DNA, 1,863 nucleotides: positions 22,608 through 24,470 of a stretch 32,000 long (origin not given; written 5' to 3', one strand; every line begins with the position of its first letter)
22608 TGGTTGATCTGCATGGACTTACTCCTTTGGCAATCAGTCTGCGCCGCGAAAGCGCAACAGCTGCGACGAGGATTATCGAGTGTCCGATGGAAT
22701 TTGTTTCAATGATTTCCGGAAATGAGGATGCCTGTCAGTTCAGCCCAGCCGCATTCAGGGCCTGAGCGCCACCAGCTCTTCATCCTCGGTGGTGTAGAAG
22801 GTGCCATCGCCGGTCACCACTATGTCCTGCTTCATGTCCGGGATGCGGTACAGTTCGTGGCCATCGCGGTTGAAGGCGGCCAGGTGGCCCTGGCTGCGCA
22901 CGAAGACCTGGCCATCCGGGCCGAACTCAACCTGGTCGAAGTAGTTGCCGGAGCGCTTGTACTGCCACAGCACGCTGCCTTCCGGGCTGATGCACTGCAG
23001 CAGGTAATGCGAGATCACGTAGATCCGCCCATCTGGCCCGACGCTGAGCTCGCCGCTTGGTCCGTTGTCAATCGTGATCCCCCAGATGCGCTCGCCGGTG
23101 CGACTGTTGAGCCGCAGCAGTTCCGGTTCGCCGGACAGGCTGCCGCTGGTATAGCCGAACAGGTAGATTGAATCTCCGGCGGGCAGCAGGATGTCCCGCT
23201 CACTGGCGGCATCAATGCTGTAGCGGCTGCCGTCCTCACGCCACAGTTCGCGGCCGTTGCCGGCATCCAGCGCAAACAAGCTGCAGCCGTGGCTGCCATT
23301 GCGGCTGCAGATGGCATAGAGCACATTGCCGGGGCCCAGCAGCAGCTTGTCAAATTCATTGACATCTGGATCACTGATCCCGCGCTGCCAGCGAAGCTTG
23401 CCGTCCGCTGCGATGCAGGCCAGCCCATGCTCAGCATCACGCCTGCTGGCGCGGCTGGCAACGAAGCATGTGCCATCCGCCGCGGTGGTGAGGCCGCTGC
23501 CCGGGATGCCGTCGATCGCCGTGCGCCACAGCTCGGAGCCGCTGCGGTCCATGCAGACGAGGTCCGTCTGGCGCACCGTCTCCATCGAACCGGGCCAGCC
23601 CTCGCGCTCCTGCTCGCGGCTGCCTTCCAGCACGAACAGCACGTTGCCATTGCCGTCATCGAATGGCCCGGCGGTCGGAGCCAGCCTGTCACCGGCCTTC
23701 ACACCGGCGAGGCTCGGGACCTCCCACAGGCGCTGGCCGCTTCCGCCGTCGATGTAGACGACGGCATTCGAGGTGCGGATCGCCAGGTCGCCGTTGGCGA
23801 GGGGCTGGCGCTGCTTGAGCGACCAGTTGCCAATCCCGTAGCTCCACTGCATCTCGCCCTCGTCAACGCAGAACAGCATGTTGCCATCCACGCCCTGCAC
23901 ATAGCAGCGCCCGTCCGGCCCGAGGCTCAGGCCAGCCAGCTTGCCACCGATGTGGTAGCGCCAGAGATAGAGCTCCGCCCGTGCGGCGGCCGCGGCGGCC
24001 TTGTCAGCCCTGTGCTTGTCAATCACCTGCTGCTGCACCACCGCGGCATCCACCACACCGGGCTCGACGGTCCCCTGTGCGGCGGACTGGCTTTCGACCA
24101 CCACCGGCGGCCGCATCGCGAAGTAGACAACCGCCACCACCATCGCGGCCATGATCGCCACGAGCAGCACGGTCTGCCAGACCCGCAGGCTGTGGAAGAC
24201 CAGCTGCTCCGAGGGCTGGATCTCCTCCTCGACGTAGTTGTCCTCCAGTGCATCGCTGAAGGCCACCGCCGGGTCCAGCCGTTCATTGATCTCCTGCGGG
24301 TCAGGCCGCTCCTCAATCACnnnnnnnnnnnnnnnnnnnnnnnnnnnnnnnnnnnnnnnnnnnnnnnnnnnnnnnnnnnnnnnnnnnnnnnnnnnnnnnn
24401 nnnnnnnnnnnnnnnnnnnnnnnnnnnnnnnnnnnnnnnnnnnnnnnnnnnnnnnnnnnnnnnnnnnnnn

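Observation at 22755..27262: Tandemly duplicated two-gene membrane cassette that matches no system I recognise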

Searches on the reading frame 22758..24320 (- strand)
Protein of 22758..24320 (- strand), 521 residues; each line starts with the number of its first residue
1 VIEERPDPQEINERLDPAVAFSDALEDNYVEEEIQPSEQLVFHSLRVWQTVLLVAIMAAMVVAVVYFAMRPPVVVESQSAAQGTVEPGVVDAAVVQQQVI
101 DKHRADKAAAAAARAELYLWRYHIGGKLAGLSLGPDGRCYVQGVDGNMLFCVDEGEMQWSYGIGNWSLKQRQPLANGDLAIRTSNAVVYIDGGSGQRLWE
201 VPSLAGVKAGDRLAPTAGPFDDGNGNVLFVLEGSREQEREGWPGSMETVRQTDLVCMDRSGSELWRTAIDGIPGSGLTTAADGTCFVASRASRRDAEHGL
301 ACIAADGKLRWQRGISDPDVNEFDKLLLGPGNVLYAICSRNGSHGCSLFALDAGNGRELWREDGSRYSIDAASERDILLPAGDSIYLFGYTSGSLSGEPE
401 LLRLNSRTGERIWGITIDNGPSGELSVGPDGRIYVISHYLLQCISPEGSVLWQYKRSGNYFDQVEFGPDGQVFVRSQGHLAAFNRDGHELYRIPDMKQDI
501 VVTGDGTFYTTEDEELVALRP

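Call 5: search_protein_families(library=pfam, proteins=[window:22758-24320:-], max_evalue=1)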
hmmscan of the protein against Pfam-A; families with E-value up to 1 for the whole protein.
window:22758-24320:- (521 aa): 3 families
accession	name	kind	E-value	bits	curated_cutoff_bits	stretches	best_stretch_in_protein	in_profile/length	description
PF13360.13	PQQ_2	-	1.1e-23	84.6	27.6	3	254-387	5-123/233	Outer membrane protein assembly factor BamB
PF13570.13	Beta-prop_ACSF4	-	0.00019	21.4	133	1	342-500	109-257/329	Beta-alanine-activating enzyme, beta-propeller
PF16038.10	TMIE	-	0.27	11.5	27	1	38-65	2-29/85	TMIE protein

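Call 6: search_protein_families(library=ncbifam, proteins=[window:22758-24320:-], max_evalue=1)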
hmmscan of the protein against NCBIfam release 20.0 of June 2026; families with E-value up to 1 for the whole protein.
window:22758-24320:- (521 aa): 5 families
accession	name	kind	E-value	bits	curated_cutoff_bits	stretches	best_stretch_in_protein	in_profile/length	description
TIGR04534.2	ELWxxDGT_rpt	domain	0.00057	19.9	65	1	350-365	7-22/47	ELWxxDGT repeat protein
NF008351.0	PRK11138.1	equivalog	0.0019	16.7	423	0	347-418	80-149/394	outer membrane protein assembly factor BamB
NF041516.1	PA2928_fam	subfamily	0.0049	16.3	70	0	264-357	293-370/376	PA2928 family protein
NF053615.1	SerThrKinAfsKStmc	equivalog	0.024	13.3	1300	1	342-371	497-528/809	protein serine/threonine kinase AfsK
NF041554.1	SA1362_fam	subfamily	0.13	12.4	42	1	39-71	19-51/70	SA1362 family protein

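Call 46: find_homologous_proteins(query=window:22758-24320:-, max_evalue=0.00001)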
Query window:22758-24320:- (521 aa): 4 proteins with E <= 0.00001 among 8000 candidates.
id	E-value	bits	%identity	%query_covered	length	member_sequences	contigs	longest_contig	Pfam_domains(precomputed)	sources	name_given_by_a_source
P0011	0.0e+0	1172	97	100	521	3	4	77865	PF13360.14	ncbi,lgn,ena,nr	ncbi:PQQ-binding-like beta-propeller repeat protein [bacterium]|nr:PQQ-binding-like beta-propeller r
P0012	1.1e-140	488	45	100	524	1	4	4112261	PF13360.14,PF25293.2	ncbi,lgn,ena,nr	ncbi:MAG: PQQ-like beta-propeller repeat protein [Planctomycetales bacterium]|nr:PQQ-like beta-prope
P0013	3.8e-14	70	24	78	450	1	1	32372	PF13360.14,PF13570.14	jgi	jgi:outer membrane protein assembly factor BamB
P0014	4.8e-7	47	26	16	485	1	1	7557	PF13360.14,PF25292.1,PF20067.6,PF13570.14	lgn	-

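Call 62: predict_structure(alignment_id=A3)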
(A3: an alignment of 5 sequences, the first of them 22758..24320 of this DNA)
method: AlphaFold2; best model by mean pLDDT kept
length: 521 residues; sequences in the alignment: 5
mean_pLDDT: 70.2   pTM: 0.65
mean pLDDT of the five models: 70.2, 69.7, 68.8, 67.7, 63.4
residues with pLDDT >= 90: 47; 70-90: 281; 50-70: 77; < 50: 116
segments of 3 or more residues with pLDDT < 50: 1-44, 65-116, 204-211, 217-221, 372-376
pLDDT, mean of each block of 10 residues (from residue 1): 43 43 40 42 55 67 46 30 29 34 35 47 65 82 77 82 73 80 80 87 53 50 68 84 86 86 88 83 86 82 91 81 81 85 76 93 81 53 80 70 90 81 72 82 89 80 78 79 85 71 78 73 56
secondary structure, 60 per line:
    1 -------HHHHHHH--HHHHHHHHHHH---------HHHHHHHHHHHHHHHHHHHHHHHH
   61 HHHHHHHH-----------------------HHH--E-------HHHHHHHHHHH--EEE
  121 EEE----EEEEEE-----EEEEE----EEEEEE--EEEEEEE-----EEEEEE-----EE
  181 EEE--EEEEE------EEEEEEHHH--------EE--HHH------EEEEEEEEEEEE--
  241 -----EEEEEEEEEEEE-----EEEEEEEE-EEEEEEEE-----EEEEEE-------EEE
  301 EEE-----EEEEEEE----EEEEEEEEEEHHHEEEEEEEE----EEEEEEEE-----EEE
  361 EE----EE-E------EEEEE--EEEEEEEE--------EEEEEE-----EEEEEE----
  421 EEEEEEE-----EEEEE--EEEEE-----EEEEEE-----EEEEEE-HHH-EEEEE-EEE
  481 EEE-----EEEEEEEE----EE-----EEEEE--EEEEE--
elements in order: H8-14 H17-27 H37-68 H105-115 E118-123 E128-133 E139-143 E148-153 E156-162 E168-173 E179-183 E186-190 E197-202 E227-238 E246-257 E263-270 E272-279 E285-290 E298-303 E309-315 E320-329 E333-340 E345-352 E358-362 E377-381 E384-391 E400-405 E411-416 E421-427 E433-437 E440-444 E450-455 E461-466 E472-476 E478-483 E489-496 E508-512 E515-519

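Call 64: search_solved_structures(query=A2, max_evalue=0.001)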
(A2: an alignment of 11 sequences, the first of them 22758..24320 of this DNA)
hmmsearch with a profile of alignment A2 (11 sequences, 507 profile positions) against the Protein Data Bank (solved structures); distinct sequences matched with E-value up to 0.001: 72 (the best 60 are shown).
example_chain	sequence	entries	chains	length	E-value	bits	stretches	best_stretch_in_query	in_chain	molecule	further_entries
6tjh_A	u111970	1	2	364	1.4e-153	515.3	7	126-224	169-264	Cake9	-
7awz_A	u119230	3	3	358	1.4e-99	337.2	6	126-241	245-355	Scone-E | SconeE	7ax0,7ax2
6tji_A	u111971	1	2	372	7.6e-99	334.7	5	126-217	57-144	Cake10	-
6tje_A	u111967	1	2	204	1.2e-89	304.4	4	126-227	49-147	Cake5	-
6tjg_A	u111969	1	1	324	3.7e-86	292.8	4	123-216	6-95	Cake8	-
7awy_A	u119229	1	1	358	1.9e-85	290.6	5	126-240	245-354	Scone-R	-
8prj_A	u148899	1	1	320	2.2e-83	283.7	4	126-223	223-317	v31Bagel8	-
6tjf_A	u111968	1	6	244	2e-64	221.1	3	123-216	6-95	Cake6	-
3hxj_A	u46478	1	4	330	1.2e-61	212.1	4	126-215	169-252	Pyrrolo-quinoline quinone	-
7evf_AA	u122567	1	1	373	1.2e-47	165.8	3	124-216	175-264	PQQ_3 domain-containing protein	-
7dxn_A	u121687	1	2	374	2.1e-47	165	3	390-506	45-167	Membrane associated protein kinase with beta-propeller domain, pyrrolo-quinoline quinone b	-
7eq5_A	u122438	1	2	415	2.5e-47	164.8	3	124-216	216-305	Membrane associated protein kinase with beta-propeller domain, pyrrolo-quinoline quinone b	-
6tjd_A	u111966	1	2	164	5.5e-43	150.5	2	123-219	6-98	Cake4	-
8prs_A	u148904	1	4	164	9.4e-42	146.4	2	126-213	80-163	nvBagel4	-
8pra_A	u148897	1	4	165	1.1e-40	142.8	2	123-220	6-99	Cell surface protein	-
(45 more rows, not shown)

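Call 65: fold_search(model_id=the predicted structure, library=pdb)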
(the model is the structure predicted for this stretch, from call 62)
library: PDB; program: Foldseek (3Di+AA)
matches with E <= 10: 1558; with E <= 0.001: 1027
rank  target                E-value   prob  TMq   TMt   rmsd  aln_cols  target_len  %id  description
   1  6tji_A                8.2e-18  1.00  0.54  0.75   5.4       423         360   22  Crystal structure of the computationally designed Cake10 protein (released 2020-05-06)
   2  6tjh_A                2.8e-17  1.00  0.54  0.75   5.4       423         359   22  Crystal structure of the computationally designed Cake9 protein (released 2020-05-06)
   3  6tjg                  8.2e-16  1.00  0.43  0.65   7.3       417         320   22  Crystal structure of the computationally designed Cake8 protein (released 2020-05-06)
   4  7awy                  1.3e-14  1.00  0.46  0.72   5.5       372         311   20  Crystal structure of the computationally designed Scone-R protein (released 2021-01-13)
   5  7awz                  2.3e-14  1.00  0.46  0.70   6.2       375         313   19  Crystal structure of the computationally designed Scone-E protein (released 2021-01-13)
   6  7ax2                  2.5e-14  1.00  0.45  0.69   5.8       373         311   20  Crystal structure of the computationally designed Scone-E protein co-crystallized with STA, form b (released 2021-01-13)
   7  7ax0                  1.2e-13  1.00  0.44  0.67   6.4       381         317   18  Crystal structure of the computationally designed Scone-E protein co-crystallized with STA form a (released 2021-06-30)
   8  8prj                  1.4e-13  1.00  0.42  0.63   7.4       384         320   20  The structure of v31Bagel8 (released 2024-07-24)
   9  7eq5_B                1.9e-13  1.00  0.39  0.52   8.2       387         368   19  Plant growth-promoting factor YxaL mutant from Bacillus velezensis - T175W/W215G (released 2022-01-12)
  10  7evf                  5.9e-13  1.00  0.39  0.51   9.6       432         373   18  Plant growth-promoting factor YxaL mutant from Bacillus velezensis - T175W/S213G/W215A (released 2022-01-12)
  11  7dxn_A                7.9e-13  1.00  0.37  0.49  10.1       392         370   18  Plant growth-promoting factor YxaL from Bacillus velezensis (released 2022-01-19)
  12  7eq5_A                2.3e-12  1.00  0.39  0.51   7.9       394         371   18  Plant growth-promoting factor YxaL mutant from Bacillus velezensis - T175W/W215G (released 2022-01-12)
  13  3q7m                  2.8e-12  1.00  0.39  0.55  10.0       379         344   15  The crystal structure of BamB from the BAM complex in spacegroup I222 (released 2011-02-09)
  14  9a3d_MODEL_1_A        3.4e-12  1.00  0.41  0.52  18.2       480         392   13  Model of E. coli BamB by in-cell photo-crosslinking MS and deep learning (released 2023-02-24)
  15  9cnz_B                5.2e-12  1.00  0.39  0.54   9.1       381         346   16  Structure of BAM complexed with PTB2 ligand in detergent (released 2024-12-25)
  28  3hxj_D                5.6e-11  1.00  0.27  0.42  15.0       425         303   17  Crystal Structure of Pyrrolo-quinoline quinone (PQQ_DH) from Methanococcus maripaludis, Northeast Structural Genomics  (released 2009-08-25)
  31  3hxj_B                8.2e-11  1.00  0.32  0.54  18.5       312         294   18  Crystal Structure of Pyrrolo-quinoline quinone (PQQ_DH) from Methanococcus maripaludis, Northeast Structural Genomics  (released 2009-08-25)
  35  3hxj_A                9.9e-11  1.00  0.33  0.53  18.5       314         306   19  Crystal Structure of Pyrrolo-quinoline quinone (PQQ_DH) from Methanococcus maripaludis, Northeast Structural Genomics  (released 2009-08-25)
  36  3hxj_C                1.2e-10  1.00  0.27  0.43  14.8       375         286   17  Crystal Structure of Pyrrolo-quinoline quinone (PQQ_DH) from Methanococcus maripaludis, Northeast Structural Genomics  (released 2009-08-25)
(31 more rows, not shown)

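Call 68: search_protein_families(library=padloc, proteins=[window:22758-24320:-], max_evalue=0.01)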
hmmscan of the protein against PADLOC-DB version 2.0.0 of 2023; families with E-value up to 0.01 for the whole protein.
window:22758-24320:- (521 aa): 0 families

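Call 69: search_protein_families(library=phrogs, proteins=[window:22758-24320:-], max_evalue=0.01)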
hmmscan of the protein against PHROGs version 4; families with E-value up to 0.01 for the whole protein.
window:22758-24320:- (521 aa): 1 family
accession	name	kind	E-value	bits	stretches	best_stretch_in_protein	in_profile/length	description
phrog_29633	-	unknown function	0.00015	21.7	1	428-510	130-217/457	-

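Call 86: find_encoding_contigs(protein=P0013, flank=4000, max_places=2)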
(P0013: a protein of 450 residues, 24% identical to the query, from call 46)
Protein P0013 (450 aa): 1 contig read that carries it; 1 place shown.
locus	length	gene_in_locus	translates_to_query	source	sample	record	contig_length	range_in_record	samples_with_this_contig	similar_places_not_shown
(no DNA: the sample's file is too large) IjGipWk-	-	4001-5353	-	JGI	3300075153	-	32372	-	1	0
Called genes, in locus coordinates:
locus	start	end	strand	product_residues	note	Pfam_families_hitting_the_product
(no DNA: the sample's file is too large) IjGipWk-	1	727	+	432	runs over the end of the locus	-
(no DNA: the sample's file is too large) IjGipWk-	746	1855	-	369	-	-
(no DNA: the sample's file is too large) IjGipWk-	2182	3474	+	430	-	PF01547:SBP_bac_1, PF13416:SBP_bac_8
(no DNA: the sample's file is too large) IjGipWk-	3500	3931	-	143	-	PF13606:Ank_3 (faint), PF13857:Ank_5 (faint), PF12796:Ank_2, PF13637:Ank_4 (weak), PF00023:Ank (weak)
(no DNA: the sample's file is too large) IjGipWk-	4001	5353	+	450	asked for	PF13360:PQQ_2, PF13570:Beta-prop_ACSF4 (weak), PF13360:PQQ_2 (weak)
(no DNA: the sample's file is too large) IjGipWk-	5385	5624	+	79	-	-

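Call 87: find_encoding_contigs(protein=P0014, flank=4000, max_places=2)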
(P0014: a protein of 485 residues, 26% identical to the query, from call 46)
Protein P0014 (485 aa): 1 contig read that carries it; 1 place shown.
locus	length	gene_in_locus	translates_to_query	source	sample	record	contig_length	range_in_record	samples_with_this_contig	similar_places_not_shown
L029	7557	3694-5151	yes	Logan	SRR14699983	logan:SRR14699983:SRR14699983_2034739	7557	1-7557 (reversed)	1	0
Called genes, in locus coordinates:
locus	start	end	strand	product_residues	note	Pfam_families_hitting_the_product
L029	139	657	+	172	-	-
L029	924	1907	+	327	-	PF01208:URO-D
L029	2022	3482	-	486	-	PF01839:FG-GAP (faint), PF13517:FG-GAP_3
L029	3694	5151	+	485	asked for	PF13360:PQQ_2, PF13570:Beta-prop_ACSF4, PF20067:SSL_N (faint), PF25292:Beta-prop_CGLA (faint), PF13570:Beta-prop_ACSF4, PF13360:PQQ_2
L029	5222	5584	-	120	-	PF07963:N_methyl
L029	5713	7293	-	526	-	-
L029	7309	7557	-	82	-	?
